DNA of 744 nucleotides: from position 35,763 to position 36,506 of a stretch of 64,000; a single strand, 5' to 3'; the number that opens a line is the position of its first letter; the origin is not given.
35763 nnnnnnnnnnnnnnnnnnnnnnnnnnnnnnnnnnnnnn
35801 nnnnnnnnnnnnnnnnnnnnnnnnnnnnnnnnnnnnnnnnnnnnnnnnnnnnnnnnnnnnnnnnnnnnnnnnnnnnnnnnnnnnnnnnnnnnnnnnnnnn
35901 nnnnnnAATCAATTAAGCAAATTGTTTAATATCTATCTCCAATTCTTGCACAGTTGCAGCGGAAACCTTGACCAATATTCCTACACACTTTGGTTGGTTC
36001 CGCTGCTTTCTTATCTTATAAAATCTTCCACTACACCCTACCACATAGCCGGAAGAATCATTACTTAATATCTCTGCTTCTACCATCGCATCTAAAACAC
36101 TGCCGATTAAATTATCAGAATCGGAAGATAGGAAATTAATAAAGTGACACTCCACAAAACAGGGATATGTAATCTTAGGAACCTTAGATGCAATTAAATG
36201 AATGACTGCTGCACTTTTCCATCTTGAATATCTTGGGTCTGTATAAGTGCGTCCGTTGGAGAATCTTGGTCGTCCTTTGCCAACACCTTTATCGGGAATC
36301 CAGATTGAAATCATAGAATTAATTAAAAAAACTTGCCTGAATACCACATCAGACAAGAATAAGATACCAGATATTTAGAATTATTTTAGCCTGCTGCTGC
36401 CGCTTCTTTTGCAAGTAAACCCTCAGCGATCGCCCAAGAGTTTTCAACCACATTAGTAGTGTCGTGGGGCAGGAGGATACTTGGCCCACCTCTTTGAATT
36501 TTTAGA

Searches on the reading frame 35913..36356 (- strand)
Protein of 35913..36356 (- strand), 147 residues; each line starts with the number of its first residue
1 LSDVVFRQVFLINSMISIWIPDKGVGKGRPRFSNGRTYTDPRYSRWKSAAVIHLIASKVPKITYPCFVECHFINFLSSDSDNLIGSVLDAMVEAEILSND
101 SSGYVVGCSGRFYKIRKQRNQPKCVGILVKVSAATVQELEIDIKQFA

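Call 101: search_protein_families(library=pfam, proteins=[window:35913-36356:-], max_evalue=0.001)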
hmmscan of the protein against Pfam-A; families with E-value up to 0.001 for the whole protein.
window:35913-36356:- (147 aa): 1 family
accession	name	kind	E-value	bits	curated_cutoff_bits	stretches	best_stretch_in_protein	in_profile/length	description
PF05866.16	RusA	-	4.3e-06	27.8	22.8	1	25-108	5-107/124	Endodeoxyribonuclease RusA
